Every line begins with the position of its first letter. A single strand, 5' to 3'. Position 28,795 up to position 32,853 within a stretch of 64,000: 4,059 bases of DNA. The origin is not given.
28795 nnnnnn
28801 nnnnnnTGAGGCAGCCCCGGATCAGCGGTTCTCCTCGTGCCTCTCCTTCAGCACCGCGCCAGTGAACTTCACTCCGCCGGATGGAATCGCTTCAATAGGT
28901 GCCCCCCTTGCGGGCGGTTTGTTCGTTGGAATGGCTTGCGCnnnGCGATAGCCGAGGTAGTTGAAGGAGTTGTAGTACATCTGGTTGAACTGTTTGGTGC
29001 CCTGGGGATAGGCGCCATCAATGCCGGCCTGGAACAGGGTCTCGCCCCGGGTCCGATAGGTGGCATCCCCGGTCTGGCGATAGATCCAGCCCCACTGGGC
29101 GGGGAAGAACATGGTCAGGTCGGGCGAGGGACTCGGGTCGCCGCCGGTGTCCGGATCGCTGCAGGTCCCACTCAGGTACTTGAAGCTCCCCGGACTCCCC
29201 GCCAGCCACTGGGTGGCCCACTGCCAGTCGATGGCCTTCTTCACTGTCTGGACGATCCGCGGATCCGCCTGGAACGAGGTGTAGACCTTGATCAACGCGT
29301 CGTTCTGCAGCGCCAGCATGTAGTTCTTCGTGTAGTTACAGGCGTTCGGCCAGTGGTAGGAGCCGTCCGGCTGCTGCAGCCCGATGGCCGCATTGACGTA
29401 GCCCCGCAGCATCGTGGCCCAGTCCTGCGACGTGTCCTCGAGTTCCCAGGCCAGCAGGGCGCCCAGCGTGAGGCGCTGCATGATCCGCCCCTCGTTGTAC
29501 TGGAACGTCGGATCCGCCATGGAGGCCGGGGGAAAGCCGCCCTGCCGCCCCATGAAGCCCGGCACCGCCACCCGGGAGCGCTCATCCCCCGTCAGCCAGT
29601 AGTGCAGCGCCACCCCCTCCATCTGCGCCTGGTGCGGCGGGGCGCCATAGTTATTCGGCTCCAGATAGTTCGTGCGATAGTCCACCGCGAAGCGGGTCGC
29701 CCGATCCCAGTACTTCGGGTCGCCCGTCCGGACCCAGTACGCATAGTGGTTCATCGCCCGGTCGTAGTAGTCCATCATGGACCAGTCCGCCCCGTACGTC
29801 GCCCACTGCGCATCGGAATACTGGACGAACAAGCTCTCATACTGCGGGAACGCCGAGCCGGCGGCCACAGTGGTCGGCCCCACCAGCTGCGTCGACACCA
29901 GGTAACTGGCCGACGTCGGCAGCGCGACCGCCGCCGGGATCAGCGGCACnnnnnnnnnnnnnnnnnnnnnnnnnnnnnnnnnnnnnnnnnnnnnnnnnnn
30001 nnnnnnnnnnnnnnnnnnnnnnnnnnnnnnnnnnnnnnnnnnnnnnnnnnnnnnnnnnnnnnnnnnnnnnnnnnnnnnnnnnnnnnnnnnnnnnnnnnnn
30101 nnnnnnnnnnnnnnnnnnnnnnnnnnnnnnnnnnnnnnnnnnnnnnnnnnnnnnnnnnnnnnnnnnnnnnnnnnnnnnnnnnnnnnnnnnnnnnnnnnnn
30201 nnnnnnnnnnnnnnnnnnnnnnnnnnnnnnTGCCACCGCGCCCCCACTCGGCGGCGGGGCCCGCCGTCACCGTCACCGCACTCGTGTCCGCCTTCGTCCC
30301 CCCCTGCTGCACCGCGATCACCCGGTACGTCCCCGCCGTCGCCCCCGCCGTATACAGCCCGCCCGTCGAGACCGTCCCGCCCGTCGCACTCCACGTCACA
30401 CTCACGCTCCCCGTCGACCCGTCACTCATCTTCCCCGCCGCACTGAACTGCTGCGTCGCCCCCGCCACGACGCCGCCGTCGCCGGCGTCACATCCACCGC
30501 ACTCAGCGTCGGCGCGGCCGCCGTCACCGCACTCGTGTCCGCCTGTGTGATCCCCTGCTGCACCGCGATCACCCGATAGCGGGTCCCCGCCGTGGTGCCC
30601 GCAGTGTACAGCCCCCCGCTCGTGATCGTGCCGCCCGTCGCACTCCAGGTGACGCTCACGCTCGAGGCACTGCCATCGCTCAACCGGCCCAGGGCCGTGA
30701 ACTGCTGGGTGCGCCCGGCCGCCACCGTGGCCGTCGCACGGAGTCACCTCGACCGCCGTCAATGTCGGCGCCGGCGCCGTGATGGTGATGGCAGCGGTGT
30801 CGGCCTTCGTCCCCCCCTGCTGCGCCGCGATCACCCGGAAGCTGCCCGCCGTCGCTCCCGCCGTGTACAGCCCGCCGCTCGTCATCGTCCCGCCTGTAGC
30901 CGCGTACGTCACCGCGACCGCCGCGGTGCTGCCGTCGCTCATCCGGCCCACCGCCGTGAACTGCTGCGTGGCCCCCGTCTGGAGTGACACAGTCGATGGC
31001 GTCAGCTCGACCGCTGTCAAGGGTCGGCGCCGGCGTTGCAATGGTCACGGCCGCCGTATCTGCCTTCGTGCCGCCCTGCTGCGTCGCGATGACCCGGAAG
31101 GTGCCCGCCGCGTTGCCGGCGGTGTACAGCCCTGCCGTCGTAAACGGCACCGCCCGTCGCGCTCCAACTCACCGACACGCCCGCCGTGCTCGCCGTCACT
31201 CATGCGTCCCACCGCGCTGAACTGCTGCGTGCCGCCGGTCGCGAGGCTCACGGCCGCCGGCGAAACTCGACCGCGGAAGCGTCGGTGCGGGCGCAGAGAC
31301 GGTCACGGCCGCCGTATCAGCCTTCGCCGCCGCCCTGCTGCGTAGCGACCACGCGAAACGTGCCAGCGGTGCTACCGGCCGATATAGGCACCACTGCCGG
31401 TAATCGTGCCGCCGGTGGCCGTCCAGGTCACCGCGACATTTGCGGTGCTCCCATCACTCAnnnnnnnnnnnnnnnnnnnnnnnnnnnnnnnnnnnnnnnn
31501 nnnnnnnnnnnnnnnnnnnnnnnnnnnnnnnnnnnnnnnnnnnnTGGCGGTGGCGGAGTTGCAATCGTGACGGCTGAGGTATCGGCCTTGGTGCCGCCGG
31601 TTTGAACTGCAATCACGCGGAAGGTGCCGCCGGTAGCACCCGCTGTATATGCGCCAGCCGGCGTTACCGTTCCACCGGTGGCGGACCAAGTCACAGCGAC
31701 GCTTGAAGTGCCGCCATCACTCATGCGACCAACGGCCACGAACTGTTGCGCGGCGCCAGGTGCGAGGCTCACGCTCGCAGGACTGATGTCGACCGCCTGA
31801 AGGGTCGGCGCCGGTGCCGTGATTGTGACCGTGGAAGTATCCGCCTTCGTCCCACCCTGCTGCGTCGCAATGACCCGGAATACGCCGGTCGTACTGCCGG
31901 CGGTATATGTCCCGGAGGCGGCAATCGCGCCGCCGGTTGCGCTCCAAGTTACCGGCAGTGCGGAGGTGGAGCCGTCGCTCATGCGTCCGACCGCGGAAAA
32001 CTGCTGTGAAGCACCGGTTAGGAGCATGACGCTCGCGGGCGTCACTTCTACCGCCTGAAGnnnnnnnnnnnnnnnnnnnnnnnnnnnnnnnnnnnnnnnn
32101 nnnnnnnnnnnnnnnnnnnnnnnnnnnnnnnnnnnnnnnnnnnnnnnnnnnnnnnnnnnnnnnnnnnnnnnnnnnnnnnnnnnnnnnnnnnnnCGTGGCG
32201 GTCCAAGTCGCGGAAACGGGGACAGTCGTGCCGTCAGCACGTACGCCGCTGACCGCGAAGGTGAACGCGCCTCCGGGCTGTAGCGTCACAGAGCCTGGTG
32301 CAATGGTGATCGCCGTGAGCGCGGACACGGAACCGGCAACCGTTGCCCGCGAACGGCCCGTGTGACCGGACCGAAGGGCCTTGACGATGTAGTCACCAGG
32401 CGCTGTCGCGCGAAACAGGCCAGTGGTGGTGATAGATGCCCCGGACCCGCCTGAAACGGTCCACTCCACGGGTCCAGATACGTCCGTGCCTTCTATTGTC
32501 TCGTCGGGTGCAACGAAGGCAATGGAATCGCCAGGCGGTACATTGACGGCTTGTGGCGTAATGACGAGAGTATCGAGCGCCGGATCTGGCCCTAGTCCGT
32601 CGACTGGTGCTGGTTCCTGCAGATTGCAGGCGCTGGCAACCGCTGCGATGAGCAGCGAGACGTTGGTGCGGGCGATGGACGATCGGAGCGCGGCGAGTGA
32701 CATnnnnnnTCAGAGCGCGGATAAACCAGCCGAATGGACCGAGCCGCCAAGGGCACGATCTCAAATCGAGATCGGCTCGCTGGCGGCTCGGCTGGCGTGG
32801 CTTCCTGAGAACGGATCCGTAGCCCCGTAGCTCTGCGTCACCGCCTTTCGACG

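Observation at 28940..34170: Tandem paralogous lipoprotein genes share a 980-bp near-identical 3' block that starts at the stop codon (recent duplication or gene conversion)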

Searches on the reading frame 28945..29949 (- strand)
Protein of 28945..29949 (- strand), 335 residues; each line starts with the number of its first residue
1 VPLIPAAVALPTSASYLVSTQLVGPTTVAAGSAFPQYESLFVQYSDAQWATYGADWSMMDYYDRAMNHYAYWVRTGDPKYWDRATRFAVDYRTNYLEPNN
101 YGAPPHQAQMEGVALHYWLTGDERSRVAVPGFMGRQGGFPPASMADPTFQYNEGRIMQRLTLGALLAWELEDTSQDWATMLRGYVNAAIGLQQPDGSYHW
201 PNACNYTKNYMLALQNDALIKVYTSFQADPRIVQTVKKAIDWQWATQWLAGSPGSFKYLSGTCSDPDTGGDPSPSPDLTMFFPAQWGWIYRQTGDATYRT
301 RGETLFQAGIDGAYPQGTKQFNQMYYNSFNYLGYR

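Call 9: search_solved_structures(query=window:28945-29949:-, max_evalue=1)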
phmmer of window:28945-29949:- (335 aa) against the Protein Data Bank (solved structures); distinct sequences matched with E-value up to 1: 0.

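Call 29: find_related_loci(query=window:28945-29949:-, collection=metagenome_contigs, flank=10000)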
Query window:28945-29949:- (335 aa) in metagenome_contigs; peptide patterns used: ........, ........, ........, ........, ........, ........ (x = any residue, [..] = any of these).
33 stretches matched a pattern, but none encodes a relative of the query by tblastn (E <= 1e-3).

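Call 31: find_related_loci(query=A3, collection=metagenome_contigs, flank=10000)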
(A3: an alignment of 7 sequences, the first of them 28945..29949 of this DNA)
Query A3 (335 aa) in metagenome_contigs; peptide patterns used: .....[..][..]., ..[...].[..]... (x = any residue, [..] = any of these).
118 stretches matched a pattern; 8 encode a relative of the query (tblastn E <= 1e-3); 8 distinct loci.
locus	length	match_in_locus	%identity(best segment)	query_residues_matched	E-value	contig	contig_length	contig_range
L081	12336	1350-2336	45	4-335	8e-94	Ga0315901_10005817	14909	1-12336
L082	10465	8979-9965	45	4-335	8e-94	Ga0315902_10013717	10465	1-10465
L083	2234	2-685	52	104-335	6e-74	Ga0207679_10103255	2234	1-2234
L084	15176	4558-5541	40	5-335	2e-71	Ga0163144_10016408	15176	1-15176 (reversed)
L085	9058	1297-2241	38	17-335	6e-71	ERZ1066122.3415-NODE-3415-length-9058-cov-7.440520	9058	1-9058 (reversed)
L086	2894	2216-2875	50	5-223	2e-69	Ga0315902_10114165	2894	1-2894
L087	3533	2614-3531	39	17-326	5e-68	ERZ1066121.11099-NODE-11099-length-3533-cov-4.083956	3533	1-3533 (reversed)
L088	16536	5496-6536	29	2-335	3e-32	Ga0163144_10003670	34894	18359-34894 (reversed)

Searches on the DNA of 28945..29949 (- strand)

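Call 58: search_rna_families(sources=[L081, L082, L083, L084, L085, L086, L087, L088, L089, L090], threshold=gathering)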
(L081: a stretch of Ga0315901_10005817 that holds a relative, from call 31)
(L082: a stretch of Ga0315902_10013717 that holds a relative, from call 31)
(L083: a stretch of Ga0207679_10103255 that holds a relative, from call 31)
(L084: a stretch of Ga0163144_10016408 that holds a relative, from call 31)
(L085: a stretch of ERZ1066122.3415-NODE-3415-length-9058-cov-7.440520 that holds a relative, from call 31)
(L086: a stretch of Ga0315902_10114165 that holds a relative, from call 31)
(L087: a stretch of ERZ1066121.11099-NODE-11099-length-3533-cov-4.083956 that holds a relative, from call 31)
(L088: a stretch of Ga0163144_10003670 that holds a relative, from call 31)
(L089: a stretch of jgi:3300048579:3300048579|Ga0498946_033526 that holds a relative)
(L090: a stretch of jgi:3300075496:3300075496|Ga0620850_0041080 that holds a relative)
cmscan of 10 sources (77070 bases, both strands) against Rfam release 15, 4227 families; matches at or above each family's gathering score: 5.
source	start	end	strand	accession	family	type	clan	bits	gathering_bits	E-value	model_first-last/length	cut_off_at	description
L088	4217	4307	+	RF01051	c-di-GMP-I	Cis-reg; riboswitch;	CL00126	73.6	35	1.8e-12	1-87/87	no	c-di-GMP-I riboswitch aptamer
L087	856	942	+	RF01051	c-di-GMP-I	Cis-reg; riboswitch;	CL00126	72.9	35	2.6e-12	1-87/87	no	c-di-GMP-I riboswitch aptamer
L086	1344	1443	+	RF01051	c-di-GMP-I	Cis-reg; riboswitch;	CL00126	67.5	35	5.5e-11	1-87/87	no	c-di-GMP-I riboswitch aptamer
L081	488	588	+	RF01051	c-di-GMP-I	Cis-reg; riboswitch;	CL00126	59.9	35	4e-09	1-87/87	no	c-di-GMP-I riboswitch aptamer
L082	8117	8217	+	RF01051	c-di-GMP-I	Cis-reg; riboswitch;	CL00126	59.9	35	4e-09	1-87/87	no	c-di-GMP-I riboswitch aptamer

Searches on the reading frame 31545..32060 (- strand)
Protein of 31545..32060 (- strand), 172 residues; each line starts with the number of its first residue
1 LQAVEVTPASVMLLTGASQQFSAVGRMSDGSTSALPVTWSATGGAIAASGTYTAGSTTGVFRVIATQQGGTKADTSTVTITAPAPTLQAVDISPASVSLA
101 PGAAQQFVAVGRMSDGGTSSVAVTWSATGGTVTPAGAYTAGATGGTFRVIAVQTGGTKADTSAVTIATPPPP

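Call 60: search_protein_families(library=pfam, proteins=[window:31545-32060:-], max_evalue=0.01)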
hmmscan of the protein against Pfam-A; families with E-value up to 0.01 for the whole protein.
seq(172 aa): 2 families
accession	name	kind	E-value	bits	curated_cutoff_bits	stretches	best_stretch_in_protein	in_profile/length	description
PF02368.24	Big_2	-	2.4e-09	37.4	22.8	2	2-78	3-79/79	Bacterial Ig-like domain (group 2)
PF07532.17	Big_4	-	3.3e-08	33.4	22.1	1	27-54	24-52/59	Bacterial Ig-like domain (group 4)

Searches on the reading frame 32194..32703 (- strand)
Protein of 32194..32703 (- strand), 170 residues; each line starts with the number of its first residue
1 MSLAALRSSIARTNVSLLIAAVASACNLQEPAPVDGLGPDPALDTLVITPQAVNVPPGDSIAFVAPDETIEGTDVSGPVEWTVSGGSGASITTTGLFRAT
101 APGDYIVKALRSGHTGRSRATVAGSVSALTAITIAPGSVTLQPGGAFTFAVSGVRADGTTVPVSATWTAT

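Call 12: search_protein_families(library=pfam, proteins=[window:32194-32703:-], max_evalue=0.01)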
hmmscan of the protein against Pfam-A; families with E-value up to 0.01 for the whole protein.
seq(170 aa): 1 family
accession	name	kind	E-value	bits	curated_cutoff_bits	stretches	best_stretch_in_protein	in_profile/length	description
PF02368.24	Big_2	-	8.8e-08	32.4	22.8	1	48-111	7-68/79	Bacterial Ig-like domain (group 2)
